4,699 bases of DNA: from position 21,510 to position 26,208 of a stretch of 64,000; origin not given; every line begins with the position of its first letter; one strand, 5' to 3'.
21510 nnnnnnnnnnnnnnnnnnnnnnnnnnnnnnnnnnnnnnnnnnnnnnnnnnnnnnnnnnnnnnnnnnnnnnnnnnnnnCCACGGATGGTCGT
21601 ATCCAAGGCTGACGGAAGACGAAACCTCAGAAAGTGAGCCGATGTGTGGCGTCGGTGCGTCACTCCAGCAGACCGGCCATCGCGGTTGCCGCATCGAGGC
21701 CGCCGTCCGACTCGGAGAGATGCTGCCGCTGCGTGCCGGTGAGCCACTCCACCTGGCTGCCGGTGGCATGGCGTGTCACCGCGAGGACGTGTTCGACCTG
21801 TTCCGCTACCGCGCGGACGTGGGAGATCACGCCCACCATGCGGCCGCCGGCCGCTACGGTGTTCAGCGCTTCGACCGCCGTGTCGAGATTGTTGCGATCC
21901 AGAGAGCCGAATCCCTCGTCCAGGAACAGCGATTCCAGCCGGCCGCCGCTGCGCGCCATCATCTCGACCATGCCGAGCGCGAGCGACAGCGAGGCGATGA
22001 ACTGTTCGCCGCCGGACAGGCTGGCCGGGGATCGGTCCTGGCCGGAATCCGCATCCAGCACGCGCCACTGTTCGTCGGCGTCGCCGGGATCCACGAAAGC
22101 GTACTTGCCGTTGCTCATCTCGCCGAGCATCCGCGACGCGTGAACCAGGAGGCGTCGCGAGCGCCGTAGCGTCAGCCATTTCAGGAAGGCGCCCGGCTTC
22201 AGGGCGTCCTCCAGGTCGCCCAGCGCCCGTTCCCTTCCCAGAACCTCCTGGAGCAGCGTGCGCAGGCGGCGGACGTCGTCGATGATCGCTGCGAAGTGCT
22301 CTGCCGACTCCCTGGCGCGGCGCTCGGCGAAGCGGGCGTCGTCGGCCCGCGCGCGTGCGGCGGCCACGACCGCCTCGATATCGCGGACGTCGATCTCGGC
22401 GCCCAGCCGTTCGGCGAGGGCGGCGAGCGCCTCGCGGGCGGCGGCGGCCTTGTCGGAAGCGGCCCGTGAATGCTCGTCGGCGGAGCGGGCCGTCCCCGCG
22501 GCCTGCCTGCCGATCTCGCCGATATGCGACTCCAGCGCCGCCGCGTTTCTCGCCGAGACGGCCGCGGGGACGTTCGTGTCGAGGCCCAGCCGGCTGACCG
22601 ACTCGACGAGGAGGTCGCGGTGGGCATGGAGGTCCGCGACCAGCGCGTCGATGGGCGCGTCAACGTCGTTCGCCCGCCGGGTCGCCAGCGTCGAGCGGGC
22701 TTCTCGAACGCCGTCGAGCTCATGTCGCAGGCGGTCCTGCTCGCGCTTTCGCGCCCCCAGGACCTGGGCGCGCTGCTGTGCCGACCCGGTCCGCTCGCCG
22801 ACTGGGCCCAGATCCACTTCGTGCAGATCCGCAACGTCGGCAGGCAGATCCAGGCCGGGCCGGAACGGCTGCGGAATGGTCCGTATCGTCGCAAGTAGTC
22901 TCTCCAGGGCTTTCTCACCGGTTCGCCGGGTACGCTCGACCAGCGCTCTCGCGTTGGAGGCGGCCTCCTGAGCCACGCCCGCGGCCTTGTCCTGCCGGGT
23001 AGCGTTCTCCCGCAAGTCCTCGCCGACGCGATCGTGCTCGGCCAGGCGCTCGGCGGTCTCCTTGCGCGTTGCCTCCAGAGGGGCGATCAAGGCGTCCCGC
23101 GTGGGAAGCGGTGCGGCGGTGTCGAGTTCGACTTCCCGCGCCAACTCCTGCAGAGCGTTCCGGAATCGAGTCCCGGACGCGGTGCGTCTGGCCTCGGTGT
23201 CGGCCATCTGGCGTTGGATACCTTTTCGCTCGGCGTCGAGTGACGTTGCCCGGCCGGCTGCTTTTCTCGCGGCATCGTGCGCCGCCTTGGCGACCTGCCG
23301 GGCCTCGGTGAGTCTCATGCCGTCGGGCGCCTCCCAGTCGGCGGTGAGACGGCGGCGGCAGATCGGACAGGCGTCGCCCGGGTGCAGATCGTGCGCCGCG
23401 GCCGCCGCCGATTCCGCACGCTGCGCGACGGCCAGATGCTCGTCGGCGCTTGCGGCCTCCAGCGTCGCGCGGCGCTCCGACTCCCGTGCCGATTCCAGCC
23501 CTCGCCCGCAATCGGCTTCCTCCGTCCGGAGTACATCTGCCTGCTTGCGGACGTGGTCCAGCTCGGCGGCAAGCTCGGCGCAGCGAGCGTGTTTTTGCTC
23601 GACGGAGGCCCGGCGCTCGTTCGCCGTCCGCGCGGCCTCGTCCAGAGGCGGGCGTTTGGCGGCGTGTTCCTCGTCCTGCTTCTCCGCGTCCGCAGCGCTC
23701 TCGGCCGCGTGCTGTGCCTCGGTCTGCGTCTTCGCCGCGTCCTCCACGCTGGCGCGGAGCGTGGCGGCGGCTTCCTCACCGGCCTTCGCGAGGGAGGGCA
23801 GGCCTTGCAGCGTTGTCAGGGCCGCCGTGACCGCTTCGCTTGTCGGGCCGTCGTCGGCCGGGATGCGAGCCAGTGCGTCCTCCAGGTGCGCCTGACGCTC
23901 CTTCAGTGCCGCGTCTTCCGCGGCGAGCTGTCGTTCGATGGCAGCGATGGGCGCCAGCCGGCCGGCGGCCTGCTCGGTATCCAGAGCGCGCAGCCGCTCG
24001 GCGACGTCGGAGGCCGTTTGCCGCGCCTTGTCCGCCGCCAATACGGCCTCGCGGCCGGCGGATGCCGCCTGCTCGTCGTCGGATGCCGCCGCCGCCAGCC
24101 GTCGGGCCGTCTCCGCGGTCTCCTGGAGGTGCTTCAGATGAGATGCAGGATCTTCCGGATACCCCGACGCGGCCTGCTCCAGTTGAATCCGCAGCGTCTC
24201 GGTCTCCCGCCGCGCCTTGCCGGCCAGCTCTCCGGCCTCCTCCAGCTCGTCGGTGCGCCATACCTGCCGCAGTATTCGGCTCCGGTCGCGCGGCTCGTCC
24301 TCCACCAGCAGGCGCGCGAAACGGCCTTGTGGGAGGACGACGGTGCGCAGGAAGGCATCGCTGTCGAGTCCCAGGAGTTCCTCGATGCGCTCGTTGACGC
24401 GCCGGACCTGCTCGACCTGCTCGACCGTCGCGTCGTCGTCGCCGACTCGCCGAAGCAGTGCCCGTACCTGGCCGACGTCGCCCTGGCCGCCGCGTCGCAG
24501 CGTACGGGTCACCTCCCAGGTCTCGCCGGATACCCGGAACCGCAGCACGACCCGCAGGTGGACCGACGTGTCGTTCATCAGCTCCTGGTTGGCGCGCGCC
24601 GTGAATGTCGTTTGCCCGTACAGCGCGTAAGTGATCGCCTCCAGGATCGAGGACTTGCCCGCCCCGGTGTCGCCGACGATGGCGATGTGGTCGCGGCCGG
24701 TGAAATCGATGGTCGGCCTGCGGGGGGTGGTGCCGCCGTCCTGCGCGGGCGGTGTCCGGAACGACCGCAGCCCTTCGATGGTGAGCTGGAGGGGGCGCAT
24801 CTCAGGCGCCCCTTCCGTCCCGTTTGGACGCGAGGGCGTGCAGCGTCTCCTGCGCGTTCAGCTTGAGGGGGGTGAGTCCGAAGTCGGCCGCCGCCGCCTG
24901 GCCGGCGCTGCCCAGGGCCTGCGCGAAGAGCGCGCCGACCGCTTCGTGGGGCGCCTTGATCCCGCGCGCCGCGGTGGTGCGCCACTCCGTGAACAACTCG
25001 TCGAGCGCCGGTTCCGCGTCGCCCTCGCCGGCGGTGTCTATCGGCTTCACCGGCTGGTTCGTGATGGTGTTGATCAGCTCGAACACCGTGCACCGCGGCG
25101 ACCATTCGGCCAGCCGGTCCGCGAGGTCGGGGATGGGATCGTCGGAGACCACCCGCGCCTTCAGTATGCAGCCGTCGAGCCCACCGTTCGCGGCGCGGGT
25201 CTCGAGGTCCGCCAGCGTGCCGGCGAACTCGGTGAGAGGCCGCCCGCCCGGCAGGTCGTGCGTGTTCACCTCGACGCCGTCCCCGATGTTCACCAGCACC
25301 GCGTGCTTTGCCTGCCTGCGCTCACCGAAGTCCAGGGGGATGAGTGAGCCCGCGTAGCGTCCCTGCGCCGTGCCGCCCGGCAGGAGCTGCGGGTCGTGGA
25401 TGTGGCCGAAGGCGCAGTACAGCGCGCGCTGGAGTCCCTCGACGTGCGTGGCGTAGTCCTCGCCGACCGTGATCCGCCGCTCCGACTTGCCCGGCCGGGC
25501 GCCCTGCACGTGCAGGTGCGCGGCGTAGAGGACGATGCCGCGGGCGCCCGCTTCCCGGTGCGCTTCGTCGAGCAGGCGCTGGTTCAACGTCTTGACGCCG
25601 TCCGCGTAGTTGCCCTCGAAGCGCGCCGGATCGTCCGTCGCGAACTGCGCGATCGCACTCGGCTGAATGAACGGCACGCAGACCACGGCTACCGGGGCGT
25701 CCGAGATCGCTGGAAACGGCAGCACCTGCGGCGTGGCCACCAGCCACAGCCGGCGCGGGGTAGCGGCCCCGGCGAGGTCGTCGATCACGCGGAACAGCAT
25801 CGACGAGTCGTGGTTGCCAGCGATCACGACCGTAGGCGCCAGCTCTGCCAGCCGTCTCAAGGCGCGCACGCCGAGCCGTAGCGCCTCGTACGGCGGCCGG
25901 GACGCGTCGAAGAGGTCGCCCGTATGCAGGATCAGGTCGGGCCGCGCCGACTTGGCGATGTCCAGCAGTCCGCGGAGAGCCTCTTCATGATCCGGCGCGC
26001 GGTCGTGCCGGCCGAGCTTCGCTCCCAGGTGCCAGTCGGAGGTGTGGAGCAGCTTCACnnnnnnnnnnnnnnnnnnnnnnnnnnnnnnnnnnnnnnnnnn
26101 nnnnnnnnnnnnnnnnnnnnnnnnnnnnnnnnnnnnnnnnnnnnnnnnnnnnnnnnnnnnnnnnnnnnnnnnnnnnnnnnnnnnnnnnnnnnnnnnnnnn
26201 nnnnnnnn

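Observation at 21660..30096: Archaeal-style nurA-herA-mre11(sbcD)-rad50(sbcC) operon in a bacterium, headed by a cytosolic ankyrin protein and set among restriction and TA genes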

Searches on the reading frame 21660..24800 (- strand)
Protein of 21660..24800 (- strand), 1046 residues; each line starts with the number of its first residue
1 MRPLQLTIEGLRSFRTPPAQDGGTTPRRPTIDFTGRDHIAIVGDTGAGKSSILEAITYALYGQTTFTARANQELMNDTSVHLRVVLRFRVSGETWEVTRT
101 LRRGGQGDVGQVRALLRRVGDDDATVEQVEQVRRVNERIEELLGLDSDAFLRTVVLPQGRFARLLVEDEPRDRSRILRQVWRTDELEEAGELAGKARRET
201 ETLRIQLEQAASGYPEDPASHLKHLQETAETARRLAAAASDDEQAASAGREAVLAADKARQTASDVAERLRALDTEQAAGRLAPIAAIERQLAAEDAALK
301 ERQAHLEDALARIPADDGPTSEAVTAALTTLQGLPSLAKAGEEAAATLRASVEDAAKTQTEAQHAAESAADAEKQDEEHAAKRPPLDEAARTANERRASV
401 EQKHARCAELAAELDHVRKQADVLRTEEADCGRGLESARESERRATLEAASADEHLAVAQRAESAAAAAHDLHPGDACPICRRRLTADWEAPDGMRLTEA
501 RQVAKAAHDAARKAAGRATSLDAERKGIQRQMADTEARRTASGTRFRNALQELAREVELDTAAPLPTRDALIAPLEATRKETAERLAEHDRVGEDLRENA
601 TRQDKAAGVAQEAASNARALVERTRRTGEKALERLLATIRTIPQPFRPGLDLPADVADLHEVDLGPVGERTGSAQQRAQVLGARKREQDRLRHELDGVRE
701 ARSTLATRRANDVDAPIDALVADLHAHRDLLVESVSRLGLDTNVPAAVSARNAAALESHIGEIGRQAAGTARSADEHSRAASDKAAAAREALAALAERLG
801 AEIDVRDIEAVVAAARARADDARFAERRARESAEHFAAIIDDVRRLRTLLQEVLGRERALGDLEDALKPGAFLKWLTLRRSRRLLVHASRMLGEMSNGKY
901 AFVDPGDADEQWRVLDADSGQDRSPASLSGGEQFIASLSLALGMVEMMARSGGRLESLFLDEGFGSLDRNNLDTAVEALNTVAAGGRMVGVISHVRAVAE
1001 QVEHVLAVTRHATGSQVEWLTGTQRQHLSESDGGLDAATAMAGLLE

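Call 8: search_protein_families(library=pfam, proteins=[window:21660-24800:-], max_evalue=0.01)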
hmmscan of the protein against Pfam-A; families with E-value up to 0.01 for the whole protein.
window:21660-24800:- (1046 aa): 7 families
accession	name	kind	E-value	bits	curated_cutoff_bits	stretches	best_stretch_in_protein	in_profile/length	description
PF13476.12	AAA_23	-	3.8e-17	64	27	1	5-228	1-192/201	AAA domain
PF02463.25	SMC_N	-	3.6e-09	36.8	40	1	35-1012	23-215/220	RecF/RecN/SMC N terminal domain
PF13558.12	SbcC_Walker_B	-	1.8e-08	35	27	1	922-980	27-89/90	SbcC/RAD50-like, Walker B motif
PF13555.12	AAA_29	-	4.3e-06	26.8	27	1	30-68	16-56/61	P-loop containing region of AAA domain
PF00005.33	ABC_tran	-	0.00018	22.5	25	1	37-86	12-61/137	ABC transporter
PF00350.29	Dynamin_N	-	0.0089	16.5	27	0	39-57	1-19/168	Dynamin family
PF13514.12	AAA_27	-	0.009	16.1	22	1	32-103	20-90/206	AAA domain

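Call 9: search_protein_families(library=padloc, proteins=[window:21660-24800:-], max_evalue=0.01)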
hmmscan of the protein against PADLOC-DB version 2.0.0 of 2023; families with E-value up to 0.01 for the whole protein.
window:21660-24800:- (1046 aa): 31 families (the best 25 are shown)
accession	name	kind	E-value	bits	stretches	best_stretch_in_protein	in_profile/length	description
PDLC03859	LmuB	-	1.8e-20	71.7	2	30-578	18-403/611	-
PDLC04135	mad3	-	1.5e-19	68.8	1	28-1018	15-348/374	mads_3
PDLC04140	mad8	-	7e-10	36.9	1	27-131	18-125/314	mads_8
PDLC02714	PbeC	-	8.7e-07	26.1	1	39-100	31-100/651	PbeC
PDLC02726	PbeC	-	1.8e-06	24.7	1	39-274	30-258/637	PbeC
PDLC02756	PbeC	-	1.5e-05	22.2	1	36-73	31-68/643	PbeC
PDLC03865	LmuB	-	4e-05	20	1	30-190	21-177/1007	-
PDLC02735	PbeC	-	7.5e-05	19.7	1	39-76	37-74/652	PbeC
PDLC02663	DndD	-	7.7e-05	19.7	1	32-154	29-151/675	DndD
PDLC03862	LmuB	-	0.00016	18.1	1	32-101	24-86/643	-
PDLC02732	PbeC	-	0.00019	18.2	1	35-80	27-74/625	PbeC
PDLC02668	DndD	-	0.00025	18.1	1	39-72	33-66/659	DndD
PDLC02723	PbeC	-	0.00026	17.6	1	34-72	25-65/618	PbeC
PDLC02667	DndD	-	0.0003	17.7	1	41-73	37-69/657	DndD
PDLC03866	LmuB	-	0.0003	17.2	0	30-103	19-88/641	-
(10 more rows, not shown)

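Call 10: search_protein_families(library=ncbifam, proteins=[window:21660-24800:-], max_evalue=0.01)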
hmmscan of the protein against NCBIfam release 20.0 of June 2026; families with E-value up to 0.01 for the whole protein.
window:21660-24800:- (1046 aa): 28 families (the best 25 are shown)
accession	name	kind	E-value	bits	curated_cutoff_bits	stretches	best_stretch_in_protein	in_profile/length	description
TIGR00618.1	sbcc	subfamily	1.1e-56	192.5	478.5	2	909-1017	933-1042/1043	exonuclease subunit SbcC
NF041751.2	sbcc_Staph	equivalog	1.6e-48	165.5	920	2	913-1016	898-1003/1007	exonuclease subunit SbcC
NF041752.4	sbcc_Bac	equivalog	1.5e-35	122.4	1420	2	836-1008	938-1113/1130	exonuclease subunit SbcC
NF003034.1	PRK03918.1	equivalog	4.9e-27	94.3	700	1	41-488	28-448/878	DNA double-strand break repair ATPase Rad50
NF007600.2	PRK10246.1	equivalog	1.9e-26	92.4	750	2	923-1003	945-1024/1047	exonuclease subunit SbcC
NF002572.0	PRK02224.1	equivalog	1.5e-24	86.4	1087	1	41-735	28-683/888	DNA double-strand break repair ATPase Rad50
NF041034.1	Rad50_Sulf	equivalog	2e-18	65.7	1000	1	31-530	19-475/872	DNA double-strand break repair ATPase Rad50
NF002244.0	PRK01156.1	equivalog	9.7e-18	63.6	847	1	41-190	28-168/895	DNA double-strand break repair ATPase Rad50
NF041035.1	Rad50_Halo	equivalog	1.1e-17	63.7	1000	1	41-735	28-683/883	DNA double-strand break repair ATPase Rad50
TIGR00611.2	recf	equivalog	4.2e-10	39.3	172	1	31-107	17-91/339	DNA replication/repair protein RecF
NF010068.0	PRK13548.1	equivalog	3.7e-08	32.8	261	1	913-995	123-202/261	heme ABC transporter ATP-binding protein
NF045780.1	TrlF_fam_ATP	equivalog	1.5e-07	30.6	350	1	39-431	312-680/944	TrlF family AAA-like ATPase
TIGR03608.1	L_ocin_972_ABC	subfamily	1.8e-06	27.6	254.85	1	955-1007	153-205/206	putative bacteriocin export ABC transporter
TIGR02324.1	CP_lyasePhnL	equivalog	3.6e-06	26.6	256.3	0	37-89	35-88/224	phosphonate C-P lyase system protein PhnL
NF040873.1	AztA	equivalog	3.7e-06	26.6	220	0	33-129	15-117/191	zinc ABC transporter ATP-binding protein AztA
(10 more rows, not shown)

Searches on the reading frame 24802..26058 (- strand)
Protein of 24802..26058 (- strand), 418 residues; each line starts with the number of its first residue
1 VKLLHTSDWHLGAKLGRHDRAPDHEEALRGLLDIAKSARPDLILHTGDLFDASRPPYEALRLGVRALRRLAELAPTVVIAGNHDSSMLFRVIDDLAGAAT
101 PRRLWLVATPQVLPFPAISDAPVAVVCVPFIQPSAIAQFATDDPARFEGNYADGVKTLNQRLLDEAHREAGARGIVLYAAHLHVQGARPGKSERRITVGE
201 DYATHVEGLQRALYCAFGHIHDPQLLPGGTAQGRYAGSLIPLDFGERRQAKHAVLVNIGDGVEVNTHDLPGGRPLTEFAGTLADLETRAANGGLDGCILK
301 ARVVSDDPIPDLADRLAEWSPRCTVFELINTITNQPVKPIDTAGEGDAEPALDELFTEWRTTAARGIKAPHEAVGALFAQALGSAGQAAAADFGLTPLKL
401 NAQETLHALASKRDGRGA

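Call 8: search_protein_families(library=pfam, proteins=[window:24802-26058:-], max_evalue=0.01)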
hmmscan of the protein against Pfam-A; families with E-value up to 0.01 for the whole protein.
window:24802-26058:- (418 aa): 2 families
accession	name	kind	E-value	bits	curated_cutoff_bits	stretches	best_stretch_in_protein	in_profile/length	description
PF00149.33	Metallophos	-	2.1e-15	58.1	21.5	1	1-222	1-190/191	Calcineurin-like phosphoesterase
PF12850.12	Metallophos_2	-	1.1e-07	32.4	27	1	1-226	1-122/154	Calcineurin-like phosphoesterase superfamily domain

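Call 9: search_protein_families(library=padloc, proteins=[window:24802-26058:-], max_evalue=0.01)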
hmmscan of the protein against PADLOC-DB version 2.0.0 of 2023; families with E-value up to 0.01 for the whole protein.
window:24802-26058:- (418 aa): 1 family
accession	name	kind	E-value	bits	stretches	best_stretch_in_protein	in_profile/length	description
PDLC04908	PDC-S10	-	0.0013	16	0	38-86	28-73/223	-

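Call 10: search_protein_families(library=ncbifam, proteins=[window:24802-26058:-], max_evalue=0.01)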
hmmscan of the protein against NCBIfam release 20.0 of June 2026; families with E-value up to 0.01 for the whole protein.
window:24802-26058:- (418 aa): 10 families
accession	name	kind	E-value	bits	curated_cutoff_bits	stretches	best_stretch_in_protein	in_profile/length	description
TIGR00619.1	sbcd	subfamily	8.7e-40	137.1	77.65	1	1-251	1-251/252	exonuclease subunit SbcD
NF008206.2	PRK10966.1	equivalog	6.4e-38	130.8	450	1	1-321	1-335/380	exonuclease subunit SbcD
NF041754.1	sbcd_Bac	equivalog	1.1e-26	94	750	1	1-276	1-279/390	exonuclease subunit SbcD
NF041753.2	sbcd_Staph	equivalog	2.4e-22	79.3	480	1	1-265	1-254/375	exonuclease subunit SbcD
NF041031.1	Mre11_Sulfo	equivalog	6.7e-14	51.9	500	1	3-85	2-86/374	DNA double-strand break repair protein Mre11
NF041029.1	Mre11_Pyroc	equivalog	3e-10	39.5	600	1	1-85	1-87/438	DNA double-strand break repair protein Mre11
NF041030.1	Mre11_Halo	equivalog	7.7e-09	35.2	550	1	2-87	3-90/361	DNA double-strand break repair protein Mre11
TIGR04123.1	P_estr_lig_assc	hypoth_equivalog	6.1e-06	25.8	150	1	3-85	23-110/207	ligase-associated DNA damage response endonuclease PdeM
NF008460.0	PRK11340.1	equivalog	1.3e-05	24.7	188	1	32-87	73-126/271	phosphodiesterase YaeI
TIGR00583.1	mre11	equivalog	0.00028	20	434.6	1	2-69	5-72/405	DNA repair protein (mre11)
